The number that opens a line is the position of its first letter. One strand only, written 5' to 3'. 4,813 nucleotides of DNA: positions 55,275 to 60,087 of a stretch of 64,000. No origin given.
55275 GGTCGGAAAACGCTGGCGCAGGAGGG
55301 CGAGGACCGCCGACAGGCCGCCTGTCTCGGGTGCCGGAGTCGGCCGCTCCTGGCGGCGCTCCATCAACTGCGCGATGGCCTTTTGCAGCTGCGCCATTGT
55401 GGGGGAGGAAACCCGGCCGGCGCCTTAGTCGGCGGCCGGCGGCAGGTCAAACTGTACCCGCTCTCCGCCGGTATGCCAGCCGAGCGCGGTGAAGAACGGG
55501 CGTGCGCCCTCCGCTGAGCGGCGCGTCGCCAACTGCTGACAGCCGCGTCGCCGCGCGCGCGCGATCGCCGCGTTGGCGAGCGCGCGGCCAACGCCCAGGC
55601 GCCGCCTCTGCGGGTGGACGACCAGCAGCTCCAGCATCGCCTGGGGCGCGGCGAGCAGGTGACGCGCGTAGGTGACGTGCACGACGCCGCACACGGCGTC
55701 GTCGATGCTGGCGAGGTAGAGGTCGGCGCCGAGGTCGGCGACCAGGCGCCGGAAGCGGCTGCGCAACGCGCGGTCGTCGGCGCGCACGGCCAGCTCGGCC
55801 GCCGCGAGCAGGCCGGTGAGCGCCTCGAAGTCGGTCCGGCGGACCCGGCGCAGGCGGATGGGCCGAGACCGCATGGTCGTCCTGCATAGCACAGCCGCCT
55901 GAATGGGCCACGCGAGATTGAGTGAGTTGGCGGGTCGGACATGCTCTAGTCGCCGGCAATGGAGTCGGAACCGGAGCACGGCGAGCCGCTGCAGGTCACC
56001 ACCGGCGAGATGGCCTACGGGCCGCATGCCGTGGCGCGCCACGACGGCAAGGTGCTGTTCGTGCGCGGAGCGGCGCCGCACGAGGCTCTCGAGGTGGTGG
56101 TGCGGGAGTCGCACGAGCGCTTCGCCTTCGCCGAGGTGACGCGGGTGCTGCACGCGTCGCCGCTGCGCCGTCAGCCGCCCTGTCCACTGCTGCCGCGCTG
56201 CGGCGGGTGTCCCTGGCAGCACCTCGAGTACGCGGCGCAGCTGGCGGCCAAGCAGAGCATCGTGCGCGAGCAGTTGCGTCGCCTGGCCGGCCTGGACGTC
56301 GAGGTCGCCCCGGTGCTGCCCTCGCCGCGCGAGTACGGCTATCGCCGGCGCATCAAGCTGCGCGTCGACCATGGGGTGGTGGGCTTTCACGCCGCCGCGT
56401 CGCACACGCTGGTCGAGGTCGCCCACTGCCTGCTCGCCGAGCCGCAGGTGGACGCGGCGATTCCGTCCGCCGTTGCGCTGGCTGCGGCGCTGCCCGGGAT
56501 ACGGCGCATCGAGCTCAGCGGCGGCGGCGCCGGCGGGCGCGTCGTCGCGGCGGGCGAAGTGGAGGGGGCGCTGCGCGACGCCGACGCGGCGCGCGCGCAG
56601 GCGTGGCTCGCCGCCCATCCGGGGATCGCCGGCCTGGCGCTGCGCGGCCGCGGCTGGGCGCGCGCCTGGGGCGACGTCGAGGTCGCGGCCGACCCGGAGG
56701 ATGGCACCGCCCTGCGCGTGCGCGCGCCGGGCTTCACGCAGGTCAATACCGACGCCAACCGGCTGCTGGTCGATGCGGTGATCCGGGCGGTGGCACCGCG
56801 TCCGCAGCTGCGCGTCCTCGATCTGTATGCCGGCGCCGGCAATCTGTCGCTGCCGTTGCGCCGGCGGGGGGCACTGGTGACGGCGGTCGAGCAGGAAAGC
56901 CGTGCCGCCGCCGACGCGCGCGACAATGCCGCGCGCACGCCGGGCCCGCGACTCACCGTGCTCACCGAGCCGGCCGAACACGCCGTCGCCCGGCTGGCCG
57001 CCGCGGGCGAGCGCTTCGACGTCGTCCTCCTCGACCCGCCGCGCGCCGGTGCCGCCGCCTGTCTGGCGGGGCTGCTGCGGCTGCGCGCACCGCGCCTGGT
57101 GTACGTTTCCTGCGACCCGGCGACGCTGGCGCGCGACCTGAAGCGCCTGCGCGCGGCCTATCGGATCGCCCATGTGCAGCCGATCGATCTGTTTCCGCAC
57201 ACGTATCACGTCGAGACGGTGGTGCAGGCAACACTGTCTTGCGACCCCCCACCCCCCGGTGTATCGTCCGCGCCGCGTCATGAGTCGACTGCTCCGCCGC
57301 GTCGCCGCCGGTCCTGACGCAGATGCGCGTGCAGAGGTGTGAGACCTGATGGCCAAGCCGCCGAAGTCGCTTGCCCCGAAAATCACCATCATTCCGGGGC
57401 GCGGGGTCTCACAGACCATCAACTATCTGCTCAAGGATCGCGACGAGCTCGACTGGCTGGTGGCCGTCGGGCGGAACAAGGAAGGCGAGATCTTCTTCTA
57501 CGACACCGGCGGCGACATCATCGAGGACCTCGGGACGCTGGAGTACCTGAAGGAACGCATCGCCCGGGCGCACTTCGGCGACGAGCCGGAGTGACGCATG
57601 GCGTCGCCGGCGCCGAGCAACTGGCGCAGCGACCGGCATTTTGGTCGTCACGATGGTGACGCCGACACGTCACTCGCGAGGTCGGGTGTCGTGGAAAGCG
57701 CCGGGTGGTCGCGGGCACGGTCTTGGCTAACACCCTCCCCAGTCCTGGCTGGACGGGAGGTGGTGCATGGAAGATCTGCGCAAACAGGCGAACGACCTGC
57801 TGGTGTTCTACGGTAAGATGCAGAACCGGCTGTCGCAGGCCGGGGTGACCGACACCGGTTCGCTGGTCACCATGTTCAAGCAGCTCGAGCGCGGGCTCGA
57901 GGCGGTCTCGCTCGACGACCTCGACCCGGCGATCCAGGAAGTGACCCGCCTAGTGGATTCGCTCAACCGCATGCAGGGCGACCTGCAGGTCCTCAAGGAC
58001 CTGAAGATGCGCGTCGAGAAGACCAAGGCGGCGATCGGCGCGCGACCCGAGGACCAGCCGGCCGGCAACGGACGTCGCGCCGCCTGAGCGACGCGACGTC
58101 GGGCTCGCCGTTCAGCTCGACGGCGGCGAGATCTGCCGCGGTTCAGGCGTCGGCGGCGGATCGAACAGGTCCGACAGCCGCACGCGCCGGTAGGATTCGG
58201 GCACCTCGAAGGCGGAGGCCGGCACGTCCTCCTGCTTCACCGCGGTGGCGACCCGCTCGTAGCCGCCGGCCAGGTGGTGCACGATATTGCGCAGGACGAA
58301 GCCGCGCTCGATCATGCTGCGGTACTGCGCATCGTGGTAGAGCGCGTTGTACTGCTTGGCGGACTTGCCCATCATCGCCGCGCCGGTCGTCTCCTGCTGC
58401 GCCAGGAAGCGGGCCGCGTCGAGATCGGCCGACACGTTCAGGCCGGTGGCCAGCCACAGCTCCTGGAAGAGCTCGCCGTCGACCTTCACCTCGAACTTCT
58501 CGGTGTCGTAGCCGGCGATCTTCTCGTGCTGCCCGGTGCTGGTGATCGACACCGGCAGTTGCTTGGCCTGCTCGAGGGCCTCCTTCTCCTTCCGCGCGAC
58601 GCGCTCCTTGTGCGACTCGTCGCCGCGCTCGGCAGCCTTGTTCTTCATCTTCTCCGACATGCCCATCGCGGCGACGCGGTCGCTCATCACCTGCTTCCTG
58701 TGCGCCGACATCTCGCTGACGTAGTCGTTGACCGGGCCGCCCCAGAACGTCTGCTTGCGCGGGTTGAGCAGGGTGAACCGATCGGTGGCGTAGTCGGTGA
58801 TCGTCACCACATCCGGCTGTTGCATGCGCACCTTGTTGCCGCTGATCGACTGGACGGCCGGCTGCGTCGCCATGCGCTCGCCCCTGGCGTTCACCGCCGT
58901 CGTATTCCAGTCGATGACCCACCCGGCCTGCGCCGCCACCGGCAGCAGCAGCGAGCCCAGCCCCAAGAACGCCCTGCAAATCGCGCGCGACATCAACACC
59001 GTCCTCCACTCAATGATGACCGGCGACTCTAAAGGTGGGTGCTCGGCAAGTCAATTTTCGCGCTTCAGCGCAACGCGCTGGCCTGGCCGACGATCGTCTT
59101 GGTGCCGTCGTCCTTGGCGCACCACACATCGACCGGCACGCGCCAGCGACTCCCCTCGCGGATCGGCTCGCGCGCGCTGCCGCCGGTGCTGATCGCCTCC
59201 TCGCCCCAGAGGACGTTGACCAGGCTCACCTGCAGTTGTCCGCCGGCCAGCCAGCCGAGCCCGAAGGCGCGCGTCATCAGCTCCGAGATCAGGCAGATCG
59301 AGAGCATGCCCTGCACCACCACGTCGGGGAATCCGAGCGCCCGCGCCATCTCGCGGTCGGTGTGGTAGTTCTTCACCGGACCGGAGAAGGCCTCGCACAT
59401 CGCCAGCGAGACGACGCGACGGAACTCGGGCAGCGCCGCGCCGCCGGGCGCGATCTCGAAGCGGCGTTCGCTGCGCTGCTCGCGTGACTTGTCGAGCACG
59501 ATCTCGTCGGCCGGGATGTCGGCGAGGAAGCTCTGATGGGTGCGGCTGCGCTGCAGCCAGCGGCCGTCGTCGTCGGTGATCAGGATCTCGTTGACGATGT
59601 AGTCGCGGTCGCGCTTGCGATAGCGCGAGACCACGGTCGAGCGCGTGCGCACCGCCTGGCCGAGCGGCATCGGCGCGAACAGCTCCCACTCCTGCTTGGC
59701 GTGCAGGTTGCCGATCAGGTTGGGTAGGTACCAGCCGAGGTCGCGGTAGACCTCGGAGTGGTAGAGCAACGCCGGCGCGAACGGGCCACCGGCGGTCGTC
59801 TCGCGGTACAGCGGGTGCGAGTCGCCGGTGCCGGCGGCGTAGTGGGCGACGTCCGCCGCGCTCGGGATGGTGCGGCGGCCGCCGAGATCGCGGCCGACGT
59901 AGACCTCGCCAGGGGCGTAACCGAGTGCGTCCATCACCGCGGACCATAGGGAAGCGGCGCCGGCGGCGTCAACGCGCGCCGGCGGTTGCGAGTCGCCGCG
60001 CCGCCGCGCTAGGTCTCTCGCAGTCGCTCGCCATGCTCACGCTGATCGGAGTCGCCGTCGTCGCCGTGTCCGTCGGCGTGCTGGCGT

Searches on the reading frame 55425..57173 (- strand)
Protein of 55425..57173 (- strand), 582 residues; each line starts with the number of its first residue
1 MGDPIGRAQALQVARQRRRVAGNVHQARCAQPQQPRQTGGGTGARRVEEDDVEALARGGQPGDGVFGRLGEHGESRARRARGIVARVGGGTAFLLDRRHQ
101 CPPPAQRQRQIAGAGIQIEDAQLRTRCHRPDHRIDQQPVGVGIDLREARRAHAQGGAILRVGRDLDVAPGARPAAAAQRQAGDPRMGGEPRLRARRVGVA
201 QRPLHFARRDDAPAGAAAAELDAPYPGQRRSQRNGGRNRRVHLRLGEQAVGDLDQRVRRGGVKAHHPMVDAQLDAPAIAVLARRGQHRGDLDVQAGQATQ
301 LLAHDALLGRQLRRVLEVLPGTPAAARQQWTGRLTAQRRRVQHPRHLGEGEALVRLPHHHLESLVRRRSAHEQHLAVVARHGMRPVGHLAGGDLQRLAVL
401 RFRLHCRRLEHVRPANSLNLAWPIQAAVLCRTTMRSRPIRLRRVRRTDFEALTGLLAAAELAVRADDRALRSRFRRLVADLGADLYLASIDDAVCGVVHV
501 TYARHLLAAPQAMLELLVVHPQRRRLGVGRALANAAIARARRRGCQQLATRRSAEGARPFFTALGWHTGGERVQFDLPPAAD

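Call 21: search_protein_families(library=pfam, proteins=[window:55425-57173:-], max_evalue=0.001)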
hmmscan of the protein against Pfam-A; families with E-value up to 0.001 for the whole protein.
window:55425-57173:- (582 aa): 4 families
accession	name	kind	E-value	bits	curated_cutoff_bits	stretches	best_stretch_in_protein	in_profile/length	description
PF00583.31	Acetyltransf_1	-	5.1e-12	46.5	20.7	1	479-566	29-116/116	Acetyltransferase (GNAT) family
PF13673.13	Acetyltransf_10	-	9.2e-09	35.8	23.6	1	473-575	21-116/128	Acetyltransferase (GNAT) domain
PF13508.13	Acetyltransf_7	-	9.3e-09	36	27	1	484-567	4-83/84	Acetyltransferase (GNAT) domain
PF08445.16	FR47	-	0.00063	20.1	22.1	0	505-567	15-78/86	FR47-like protein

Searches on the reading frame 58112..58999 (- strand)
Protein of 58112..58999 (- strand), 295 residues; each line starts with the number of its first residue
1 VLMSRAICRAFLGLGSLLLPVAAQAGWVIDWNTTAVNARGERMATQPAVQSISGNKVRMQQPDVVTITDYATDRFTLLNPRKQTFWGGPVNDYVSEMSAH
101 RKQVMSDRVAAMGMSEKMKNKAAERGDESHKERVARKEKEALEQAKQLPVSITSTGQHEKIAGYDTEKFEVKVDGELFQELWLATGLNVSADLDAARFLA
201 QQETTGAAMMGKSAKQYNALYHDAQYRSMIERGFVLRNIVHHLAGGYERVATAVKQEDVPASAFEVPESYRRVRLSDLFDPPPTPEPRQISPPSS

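Call 21: search_protein_families(library=pfam, proteins=[window:58112-58999:-], max_evalue=0.001)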
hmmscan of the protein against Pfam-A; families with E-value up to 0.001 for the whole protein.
window:58112-58999:- (295 aa): 1 family
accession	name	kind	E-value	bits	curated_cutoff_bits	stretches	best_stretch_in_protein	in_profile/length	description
PF14371.13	DUF4412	-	2e-09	38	21.6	1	135-270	74-191/191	Domain of unknown function (DUF4412)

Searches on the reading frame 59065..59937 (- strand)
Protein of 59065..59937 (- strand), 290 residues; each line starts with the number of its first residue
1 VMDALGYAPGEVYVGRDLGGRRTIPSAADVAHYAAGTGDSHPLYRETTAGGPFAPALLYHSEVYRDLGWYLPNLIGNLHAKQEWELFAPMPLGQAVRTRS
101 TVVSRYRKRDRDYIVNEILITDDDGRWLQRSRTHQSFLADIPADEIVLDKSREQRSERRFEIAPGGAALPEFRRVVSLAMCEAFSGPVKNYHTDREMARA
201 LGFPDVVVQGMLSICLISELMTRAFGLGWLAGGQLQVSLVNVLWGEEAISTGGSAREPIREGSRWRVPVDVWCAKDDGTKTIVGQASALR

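Call 21: search_protein_families(library=pfam, proteins=[window:59065-59937:-], max_evalue=0.001)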
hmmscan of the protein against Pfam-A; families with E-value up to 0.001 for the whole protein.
window:59065-59937:- (290 aa): 2 families
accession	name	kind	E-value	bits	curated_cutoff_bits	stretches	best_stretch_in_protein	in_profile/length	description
PF13452.11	FAS1_DH_region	-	1.5e-08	35.3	22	0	189-262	30-91/132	FAS1-like, dehydratase domain region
PF01575.25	MaoC_dehydratas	-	2.2e-06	27.7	27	1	189-228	34-73/123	MaoC like domain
